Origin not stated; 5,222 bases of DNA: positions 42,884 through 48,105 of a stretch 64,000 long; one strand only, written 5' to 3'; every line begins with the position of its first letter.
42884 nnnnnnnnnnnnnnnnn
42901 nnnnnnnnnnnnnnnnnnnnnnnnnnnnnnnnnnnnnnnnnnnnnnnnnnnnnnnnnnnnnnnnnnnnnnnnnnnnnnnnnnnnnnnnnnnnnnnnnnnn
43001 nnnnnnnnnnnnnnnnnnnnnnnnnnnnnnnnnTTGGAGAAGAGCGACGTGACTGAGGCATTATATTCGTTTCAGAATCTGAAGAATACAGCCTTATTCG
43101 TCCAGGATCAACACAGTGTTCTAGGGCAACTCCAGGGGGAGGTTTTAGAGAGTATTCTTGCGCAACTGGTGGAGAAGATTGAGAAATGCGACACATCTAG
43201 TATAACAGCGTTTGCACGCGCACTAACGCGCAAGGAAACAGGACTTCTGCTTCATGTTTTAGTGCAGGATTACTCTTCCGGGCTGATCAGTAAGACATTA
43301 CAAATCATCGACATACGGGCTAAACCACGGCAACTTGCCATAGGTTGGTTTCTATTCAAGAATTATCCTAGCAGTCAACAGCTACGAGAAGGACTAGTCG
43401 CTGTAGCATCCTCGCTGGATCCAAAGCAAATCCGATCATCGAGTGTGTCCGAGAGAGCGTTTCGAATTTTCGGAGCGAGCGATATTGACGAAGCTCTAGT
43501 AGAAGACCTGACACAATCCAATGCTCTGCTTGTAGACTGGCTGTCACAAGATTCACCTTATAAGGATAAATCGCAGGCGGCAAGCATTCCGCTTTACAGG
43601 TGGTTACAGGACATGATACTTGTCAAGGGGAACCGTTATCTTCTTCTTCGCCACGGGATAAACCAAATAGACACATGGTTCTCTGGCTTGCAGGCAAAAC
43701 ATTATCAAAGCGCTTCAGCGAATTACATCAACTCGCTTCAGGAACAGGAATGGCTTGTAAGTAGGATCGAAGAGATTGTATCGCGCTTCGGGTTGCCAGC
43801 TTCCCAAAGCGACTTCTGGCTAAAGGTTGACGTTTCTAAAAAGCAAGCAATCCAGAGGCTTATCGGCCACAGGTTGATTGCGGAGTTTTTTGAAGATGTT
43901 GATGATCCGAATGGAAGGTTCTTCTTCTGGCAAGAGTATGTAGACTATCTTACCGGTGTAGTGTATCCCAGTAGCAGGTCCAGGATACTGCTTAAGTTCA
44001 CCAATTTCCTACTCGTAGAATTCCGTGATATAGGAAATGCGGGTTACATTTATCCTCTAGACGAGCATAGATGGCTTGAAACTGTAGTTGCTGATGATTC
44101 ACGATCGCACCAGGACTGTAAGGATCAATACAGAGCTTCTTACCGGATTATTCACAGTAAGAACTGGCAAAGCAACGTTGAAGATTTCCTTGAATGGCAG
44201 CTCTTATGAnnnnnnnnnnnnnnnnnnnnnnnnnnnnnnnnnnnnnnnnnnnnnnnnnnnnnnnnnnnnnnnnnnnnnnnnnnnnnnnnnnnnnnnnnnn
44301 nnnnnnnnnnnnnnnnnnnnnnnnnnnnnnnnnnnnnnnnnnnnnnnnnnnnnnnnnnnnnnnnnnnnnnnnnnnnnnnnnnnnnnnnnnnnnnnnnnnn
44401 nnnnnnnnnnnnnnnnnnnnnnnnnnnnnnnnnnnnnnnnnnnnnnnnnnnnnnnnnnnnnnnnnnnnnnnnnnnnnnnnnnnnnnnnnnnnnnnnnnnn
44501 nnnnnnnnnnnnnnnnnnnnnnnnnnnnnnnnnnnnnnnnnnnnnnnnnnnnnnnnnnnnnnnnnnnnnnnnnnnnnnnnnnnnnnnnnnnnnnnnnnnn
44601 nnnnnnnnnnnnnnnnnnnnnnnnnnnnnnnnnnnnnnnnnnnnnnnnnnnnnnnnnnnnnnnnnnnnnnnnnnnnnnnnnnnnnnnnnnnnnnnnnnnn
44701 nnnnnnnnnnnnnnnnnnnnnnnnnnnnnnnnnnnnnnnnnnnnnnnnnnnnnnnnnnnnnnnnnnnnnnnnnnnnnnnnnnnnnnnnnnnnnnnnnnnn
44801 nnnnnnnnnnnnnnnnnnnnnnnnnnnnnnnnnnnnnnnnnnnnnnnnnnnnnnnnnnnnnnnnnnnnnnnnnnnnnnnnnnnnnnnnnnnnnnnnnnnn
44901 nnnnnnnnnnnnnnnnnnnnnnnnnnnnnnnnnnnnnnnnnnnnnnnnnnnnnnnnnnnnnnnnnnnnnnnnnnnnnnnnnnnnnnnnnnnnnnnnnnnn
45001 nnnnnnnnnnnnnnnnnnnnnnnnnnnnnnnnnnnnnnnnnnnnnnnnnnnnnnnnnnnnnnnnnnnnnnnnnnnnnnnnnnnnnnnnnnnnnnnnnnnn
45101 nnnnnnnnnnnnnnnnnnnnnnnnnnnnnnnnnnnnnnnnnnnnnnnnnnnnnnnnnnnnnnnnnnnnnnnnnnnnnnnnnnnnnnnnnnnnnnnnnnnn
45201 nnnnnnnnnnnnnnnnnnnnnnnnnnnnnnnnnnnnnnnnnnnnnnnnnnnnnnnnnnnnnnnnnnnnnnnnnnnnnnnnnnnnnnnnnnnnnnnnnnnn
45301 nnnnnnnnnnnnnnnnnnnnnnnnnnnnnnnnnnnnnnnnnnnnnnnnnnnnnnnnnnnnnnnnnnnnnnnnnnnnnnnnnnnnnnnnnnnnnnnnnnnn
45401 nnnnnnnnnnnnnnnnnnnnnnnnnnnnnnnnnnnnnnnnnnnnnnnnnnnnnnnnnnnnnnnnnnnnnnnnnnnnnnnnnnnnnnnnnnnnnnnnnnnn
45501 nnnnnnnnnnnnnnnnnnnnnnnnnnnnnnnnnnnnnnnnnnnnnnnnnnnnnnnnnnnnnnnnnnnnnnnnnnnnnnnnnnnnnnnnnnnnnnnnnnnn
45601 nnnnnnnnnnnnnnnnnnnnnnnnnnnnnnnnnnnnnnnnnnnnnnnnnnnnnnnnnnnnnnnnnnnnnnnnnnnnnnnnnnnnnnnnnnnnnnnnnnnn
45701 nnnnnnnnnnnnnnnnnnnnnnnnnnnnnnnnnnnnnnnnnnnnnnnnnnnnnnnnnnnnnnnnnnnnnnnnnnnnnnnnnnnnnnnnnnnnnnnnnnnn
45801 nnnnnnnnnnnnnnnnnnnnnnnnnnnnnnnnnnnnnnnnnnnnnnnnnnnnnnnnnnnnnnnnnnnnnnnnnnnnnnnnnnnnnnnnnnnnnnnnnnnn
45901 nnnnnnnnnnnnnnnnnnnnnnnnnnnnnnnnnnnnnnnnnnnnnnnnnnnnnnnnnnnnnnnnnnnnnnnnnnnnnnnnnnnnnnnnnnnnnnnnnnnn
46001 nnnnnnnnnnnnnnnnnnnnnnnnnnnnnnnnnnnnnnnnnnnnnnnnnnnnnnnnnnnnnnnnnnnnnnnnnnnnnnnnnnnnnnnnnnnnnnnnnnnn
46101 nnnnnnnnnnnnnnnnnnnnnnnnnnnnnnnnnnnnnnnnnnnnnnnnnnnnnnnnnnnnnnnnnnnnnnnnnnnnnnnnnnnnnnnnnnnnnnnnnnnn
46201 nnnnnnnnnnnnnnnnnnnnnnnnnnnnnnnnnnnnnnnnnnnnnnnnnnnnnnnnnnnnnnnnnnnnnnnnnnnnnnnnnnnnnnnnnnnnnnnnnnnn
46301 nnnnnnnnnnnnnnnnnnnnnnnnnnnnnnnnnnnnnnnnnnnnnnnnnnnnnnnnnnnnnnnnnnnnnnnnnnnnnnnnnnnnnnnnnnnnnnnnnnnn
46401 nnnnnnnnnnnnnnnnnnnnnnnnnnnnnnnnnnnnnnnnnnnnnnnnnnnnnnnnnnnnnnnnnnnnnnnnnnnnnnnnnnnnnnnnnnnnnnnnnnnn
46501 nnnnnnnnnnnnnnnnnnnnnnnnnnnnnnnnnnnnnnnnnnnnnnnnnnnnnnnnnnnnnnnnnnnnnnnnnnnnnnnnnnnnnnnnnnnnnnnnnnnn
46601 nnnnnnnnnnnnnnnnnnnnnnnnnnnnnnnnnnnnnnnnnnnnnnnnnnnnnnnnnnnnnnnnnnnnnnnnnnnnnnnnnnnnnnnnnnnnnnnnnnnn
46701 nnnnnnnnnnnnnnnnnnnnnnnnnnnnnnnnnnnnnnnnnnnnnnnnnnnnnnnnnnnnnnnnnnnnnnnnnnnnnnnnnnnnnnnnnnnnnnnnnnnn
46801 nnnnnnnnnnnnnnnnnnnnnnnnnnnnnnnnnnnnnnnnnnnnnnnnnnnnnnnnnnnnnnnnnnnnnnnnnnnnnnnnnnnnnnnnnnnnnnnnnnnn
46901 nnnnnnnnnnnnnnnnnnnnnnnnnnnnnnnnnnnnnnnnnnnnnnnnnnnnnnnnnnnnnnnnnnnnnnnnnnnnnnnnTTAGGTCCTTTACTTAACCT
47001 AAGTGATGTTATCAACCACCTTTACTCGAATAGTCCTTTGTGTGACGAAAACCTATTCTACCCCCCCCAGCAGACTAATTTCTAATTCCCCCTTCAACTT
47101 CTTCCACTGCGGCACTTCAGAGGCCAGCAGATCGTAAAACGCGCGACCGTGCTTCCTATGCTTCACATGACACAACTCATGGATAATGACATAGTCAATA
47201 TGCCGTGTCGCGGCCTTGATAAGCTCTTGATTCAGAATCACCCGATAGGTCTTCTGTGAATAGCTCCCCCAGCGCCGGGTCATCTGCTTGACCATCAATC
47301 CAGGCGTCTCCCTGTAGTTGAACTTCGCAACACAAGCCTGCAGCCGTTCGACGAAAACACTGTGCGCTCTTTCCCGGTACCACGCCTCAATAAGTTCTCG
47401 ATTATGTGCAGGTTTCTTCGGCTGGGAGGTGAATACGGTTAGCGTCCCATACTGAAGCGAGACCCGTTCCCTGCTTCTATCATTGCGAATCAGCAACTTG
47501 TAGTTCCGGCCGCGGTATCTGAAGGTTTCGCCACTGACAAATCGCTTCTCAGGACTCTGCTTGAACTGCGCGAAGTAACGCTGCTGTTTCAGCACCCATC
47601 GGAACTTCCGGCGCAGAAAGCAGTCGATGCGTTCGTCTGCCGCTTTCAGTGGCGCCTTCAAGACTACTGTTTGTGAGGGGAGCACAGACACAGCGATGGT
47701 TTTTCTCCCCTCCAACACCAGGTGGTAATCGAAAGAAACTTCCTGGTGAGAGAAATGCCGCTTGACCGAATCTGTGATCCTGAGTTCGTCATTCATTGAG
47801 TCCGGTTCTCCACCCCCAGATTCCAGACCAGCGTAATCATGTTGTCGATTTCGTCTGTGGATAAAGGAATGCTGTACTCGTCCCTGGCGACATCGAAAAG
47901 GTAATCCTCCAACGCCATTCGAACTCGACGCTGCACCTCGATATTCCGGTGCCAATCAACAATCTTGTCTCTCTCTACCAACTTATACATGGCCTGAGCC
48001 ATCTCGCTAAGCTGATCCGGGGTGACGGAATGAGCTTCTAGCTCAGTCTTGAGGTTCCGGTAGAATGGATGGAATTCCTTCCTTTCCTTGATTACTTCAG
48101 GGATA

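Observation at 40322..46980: Complete, compact Zorya type I-like anti-phage module (zorA-zorB-zorC-zorD)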

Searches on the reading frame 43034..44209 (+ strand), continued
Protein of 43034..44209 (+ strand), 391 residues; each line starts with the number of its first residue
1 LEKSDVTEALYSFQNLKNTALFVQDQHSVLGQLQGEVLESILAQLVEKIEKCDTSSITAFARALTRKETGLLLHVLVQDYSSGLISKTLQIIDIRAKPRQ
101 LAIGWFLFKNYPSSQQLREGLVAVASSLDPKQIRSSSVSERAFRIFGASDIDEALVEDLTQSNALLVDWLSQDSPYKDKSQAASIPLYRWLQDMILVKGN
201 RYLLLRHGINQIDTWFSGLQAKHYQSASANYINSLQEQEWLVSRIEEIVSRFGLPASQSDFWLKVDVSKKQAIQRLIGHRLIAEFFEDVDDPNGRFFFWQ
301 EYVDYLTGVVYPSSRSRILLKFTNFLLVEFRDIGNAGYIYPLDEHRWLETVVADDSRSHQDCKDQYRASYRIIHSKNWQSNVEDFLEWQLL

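Call 83: list_cluster_members(proteins=[P0004, P0005, P0007, P0013, P0016, P0019, P0021, P0026, P0031, P0048])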
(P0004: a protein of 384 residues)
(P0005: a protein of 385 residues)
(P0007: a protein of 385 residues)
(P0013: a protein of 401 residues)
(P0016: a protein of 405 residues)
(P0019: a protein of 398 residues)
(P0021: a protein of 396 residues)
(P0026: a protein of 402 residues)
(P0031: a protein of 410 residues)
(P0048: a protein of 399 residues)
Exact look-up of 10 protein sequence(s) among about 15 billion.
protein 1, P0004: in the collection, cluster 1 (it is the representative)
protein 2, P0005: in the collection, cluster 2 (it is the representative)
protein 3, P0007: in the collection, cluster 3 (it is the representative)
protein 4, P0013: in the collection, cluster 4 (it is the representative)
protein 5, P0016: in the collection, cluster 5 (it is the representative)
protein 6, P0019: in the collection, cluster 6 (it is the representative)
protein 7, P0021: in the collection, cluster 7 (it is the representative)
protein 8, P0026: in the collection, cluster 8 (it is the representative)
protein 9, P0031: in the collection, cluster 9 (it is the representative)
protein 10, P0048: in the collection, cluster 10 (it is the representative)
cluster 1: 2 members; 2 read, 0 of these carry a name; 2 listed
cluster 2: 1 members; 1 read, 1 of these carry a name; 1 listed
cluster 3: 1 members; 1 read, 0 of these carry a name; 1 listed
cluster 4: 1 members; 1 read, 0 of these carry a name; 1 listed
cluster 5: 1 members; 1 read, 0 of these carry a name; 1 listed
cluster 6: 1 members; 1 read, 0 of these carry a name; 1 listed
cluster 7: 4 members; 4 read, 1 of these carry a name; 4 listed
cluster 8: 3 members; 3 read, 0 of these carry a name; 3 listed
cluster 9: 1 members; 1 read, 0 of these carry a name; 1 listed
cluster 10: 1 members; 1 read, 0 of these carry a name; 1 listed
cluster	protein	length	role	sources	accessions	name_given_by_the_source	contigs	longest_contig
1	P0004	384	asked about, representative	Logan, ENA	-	-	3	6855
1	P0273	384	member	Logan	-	-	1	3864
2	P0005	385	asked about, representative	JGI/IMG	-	hypothetical protein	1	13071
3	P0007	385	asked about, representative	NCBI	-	-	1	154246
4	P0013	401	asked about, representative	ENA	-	-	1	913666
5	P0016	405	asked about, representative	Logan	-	-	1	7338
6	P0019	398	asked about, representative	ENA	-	-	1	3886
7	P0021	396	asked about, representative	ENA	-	-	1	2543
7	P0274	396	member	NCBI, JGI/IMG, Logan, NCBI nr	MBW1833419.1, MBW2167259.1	MAG: hypothetical protein JRG74_14585 [Deltaproteobacteria bacterium] | hypothetical protein [Deltaproteobacteria bacterium]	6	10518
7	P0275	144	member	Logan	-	-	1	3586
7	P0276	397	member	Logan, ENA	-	-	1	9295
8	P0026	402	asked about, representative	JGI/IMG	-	-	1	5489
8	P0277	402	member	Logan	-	-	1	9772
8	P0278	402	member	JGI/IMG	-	-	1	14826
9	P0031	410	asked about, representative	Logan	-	-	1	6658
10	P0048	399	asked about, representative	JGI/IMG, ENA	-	-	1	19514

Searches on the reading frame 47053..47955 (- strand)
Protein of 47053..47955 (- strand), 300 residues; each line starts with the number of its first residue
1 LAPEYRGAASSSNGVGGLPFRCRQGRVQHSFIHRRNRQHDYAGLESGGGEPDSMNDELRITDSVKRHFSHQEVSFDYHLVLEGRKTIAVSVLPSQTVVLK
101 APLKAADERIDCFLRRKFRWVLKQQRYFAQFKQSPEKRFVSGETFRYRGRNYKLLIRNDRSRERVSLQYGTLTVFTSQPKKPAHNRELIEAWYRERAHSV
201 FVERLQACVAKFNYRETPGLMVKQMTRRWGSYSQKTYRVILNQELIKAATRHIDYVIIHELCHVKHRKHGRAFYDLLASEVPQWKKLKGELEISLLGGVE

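Call 9: search_protein_families(library=pfam, proteins=[window:47053-47955:-], max_evalue=0.001)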
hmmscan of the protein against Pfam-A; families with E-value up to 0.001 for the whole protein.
window:47053-47955:- (300 aa): 4 families
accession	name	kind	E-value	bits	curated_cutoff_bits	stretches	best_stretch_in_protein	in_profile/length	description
PF01863.23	YgjP-like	-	4.3e-51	174.3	26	1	85-292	1-205/207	YgjP-like, metallopeptidase domain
PF10263.15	SprT-like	-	1.2e-05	25.6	25.6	1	216-264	17-72/108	SprT-like family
PF18894.6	PhageMetallopep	-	5.2e-05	23.8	23.7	1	222-282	48-113/134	Putative phage metallopeptidase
PF08325.16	WLM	-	0.00021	21.9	26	1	251-278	81-108/190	WLM domain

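Call 10: search_protein_families(library=padloc, proteins=[window:47053-47955:-], max_evalue=0.00001)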
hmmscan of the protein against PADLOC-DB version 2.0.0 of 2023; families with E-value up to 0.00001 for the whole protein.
window:47053-47955:- (300 aa): 0 families
